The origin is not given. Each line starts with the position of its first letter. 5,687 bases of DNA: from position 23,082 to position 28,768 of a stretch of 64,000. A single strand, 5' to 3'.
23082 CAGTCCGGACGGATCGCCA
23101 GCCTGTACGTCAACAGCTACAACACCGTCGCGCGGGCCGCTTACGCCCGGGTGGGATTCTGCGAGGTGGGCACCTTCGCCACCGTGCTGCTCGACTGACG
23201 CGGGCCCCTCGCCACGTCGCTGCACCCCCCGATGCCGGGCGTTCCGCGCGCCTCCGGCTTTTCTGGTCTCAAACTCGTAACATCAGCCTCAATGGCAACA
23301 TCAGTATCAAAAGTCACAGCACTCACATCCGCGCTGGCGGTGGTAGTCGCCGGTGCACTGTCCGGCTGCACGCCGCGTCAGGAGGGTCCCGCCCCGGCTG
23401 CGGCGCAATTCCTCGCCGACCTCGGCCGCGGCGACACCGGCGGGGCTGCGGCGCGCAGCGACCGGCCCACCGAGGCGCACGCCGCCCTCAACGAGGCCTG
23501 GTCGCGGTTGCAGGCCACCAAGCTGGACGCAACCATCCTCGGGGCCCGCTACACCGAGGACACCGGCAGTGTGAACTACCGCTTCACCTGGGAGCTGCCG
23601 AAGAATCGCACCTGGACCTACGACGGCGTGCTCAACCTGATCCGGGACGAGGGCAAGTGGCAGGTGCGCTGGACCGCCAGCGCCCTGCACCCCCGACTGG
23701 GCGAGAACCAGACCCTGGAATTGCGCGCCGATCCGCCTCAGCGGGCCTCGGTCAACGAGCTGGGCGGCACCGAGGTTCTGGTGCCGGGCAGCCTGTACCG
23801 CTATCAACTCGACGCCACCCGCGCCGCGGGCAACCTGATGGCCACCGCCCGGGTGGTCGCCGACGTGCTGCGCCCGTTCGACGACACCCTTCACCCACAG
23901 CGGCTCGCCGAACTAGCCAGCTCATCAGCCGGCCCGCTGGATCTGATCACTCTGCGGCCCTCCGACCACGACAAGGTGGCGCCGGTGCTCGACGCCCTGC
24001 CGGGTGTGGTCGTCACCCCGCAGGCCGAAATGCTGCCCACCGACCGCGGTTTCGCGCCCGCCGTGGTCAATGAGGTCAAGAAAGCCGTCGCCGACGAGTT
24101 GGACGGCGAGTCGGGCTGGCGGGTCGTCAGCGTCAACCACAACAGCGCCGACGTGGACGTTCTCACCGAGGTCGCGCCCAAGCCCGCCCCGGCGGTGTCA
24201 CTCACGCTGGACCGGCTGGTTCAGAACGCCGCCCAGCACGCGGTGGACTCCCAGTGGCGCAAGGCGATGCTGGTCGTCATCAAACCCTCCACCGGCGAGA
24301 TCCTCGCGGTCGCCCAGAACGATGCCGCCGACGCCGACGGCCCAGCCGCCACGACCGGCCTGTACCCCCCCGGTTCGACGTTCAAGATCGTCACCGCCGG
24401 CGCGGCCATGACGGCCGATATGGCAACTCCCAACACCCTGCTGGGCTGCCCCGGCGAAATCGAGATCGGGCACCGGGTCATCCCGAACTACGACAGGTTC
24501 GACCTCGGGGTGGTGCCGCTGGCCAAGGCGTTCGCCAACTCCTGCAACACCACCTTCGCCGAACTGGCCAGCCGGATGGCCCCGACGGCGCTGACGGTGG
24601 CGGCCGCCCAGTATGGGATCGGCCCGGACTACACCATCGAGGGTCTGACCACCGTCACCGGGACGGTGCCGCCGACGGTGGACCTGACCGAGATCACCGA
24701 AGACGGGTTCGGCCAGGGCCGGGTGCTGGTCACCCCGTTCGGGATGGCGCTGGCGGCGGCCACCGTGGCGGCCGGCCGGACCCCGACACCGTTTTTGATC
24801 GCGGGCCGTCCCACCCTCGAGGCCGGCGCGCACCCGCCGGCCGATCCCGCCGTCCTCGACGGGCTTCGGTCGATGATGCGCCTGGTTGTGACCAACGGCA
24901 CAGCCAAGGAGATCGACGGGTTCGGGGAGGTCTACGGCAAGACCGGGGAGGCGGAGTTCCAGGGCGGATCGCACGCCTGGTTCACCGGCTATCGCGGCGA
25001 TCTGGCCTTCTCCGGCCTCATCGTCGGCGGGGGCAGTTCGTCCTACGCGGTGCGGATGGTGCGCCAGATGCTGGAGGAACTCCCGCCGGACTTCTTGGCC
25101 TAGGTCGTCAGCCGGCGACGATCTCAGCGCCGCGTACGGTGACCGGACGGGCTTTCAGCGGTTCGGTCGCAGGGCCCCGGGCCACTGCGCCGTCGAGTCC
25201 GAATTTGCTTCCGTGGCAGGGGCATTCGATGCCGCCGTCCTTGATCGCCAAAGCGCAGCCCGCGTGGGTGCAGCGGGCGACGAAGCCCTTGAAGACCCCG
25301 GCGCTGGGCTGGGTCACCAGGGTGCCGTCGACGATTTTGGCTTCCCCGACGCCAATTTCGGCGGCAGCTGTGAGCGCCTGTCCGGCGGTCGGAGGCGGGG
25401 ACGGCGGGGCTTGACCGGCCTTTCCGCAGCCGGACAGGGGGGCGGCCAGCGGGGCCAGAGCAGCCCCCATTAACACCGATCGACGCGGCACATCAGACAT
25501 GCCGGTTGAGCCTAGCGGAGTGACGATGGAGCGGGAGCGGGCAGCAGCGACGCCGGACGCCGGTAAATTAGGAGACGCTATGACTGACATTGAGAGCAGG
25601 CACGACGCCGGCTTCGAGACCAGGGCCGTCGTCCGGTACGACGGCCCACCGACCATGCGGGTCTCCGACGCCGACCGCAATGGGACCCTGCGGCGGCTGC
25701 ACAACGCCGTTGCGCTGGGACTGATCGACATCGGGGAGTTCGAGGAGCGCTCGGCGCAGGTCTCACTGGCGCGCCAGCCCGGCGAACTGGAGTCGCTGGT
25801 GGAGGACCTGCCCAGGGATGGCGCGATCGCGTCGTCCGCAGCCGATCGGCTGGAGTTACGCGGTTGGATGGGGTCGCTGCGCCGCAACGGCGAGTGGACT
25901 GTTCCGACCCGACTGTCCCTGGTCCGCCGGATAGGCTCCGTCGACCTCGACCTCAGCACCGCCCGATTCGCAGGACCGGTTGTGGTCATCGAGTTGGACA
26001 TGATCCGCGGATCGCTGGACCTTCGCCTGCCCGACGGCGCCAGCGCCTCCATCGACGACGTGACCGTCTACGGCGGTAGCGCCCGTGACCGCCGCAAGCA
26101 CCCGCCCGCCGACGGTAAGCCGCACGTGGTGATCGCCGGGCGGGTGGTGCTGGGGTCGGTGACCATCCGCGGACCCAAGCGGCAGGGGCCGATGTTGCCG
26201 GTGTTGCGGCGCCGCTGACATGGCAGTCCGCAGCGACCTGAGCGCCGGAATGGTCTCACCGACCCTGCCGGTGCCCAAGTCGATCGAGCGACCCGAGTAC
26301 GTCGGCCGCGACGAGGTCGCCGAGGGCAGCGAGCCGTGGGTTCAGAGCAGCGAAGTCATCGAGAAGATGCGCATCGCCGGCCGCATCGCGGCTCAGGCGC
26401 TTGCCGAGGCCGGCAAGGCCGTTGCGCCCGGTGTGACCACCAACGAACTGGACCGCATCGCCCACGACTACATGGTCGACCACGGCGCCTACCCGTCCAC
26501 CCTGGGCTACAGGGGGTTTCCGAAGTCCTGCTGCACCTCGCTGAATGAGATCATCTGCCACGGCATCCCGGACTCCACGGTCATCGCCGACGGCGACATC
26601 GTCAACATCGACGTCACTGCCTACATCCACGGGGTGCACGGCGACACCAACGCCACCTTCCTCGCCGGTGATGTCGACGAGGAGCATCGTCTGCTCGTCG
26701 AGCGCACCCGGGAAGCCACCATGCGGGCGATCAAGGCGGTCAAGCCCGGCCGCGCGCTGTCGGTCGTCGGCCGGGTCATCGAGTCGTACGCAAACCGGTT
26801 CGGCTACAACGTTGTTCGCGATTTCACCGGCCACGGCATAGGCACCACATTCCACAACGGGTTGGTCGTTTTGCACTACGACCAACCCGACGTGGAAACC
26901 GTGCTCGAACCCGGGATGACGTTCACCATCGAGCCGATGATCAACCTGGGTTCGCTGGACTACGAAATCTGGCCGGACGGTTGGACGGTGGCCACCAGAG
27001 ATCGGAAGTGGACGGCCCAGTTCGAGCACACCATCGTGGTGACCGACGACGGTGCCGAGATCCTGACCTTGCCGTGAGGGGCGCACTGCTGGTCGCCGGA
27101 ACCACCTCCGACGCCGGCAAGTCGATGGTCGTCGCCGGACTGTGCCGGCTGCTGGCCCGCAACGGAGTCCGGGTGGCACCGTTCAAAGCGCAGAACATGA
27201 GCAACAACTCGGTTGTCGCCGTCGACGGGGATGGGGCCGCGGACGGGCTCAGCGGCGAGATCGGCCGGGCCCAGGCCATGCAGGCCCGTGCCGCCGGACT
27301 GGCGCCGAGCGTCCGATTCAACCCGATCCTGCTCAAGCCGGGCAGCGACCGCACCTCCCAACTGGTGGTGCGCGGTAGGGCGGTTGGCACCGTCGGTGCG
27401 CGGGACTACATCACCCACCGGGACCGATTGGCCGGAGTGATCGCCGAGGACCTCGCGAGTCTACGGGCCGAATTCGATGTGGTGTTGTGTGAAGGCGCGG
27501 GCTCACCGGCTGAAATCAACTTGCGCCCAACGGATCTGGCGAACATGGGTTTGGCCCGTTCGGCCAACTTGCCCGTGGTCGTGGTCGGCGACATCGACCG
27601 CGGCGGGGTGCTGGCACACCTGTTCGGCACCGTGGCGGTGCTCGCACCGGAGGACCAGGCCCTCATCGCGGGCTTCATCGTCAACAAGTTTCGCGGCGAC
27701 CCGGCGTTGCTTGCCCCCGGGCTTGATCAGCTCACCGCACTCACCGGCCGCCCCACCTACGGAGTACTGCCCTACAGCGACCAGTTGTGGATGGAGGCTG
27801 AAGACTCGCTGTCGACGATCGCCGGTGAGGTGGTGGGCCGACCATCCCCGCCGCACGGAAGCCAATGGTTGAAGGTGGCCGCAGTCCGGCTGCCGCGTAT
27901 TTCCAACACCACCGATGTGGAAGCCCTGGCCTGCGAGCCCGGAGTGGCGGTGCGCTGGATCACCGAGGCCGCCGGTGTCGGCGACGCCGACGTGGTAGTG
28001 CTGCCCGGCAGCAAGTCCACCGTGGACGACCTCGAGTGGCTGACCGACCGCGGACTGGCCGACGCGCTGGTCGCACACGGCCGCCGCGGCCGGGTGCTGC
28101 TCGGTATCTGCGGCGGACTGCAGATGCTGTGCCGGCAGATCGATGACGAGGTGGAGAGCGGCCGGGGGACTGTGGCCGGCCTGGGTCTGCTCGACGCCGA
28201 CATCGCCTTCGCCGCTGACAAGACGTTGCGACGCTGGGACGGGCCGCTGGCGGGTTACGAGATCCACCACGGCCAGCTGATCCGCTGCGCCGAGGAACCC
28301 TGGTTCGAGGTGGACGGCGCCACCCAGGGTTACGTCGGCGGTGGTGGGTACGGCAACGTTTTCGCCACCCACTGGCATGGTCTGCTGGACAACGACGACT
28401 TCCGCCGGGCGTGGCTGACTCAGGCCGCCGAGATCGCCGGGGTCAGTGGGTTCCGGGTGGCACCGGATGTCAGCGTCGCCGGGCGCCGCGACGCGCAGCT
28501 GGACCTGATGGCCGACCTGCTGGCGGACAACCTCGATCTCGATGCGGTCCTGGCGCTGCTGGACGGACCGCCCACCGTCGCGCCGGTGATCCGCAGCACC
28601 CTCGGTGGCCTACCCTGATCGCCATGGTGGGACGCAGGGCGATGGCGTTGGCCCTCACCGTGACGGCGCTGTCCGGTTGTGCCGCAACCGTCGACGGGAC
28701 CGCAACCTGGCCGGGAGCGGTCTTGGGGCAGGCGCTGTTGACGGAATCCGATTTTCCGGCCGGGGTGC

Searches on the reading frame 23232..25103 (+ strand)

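Call 66: search_protein_families(library=pfam, proteins=[window:23232-25103:+], max_evalue=0.00001)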
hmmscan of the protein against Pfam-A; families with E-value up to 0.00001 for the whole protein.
window:23232-25103:+ (623 aa): 2 families
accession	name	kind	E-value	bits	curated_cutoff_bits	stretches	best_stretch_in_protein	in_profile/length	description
PF00905.27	Transpeptidase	-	4.1e-34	118.6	22.1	1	346-589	2-266/299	Penicillin binding protein transpeptidase domain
PF05223.17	MecA_N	-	1.6e-20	74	22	1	53-160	2-117/117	NTF2-like N-terminal transpeptidase domain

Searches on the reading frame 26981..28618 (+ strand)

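Call 66: search_protein_families(library=pfam, proteins=[window:26981-28618:+], max_evalue=0.00001)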
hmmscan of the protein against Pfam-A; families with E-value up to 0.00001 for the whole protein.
window:26981-28618:+ (545 aa): 3 families
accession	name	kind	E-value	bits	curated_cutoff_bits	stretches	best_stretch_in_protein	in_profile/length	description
PF07685.20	GATase_3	-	2.2e-41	142.1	27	1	298-474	1-196/196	CobB/CobQ-like glutamine amidotransferase domain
PF01656.29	CbiA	-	2.3e-22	79.7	25.4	1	37-270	2-116/125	CobQ/CobB/MinD/ParA nucleotide binding domain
PF13500.12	AAA_26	-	2.4e-12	47.6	27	1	156-269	89-194/198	AAA domain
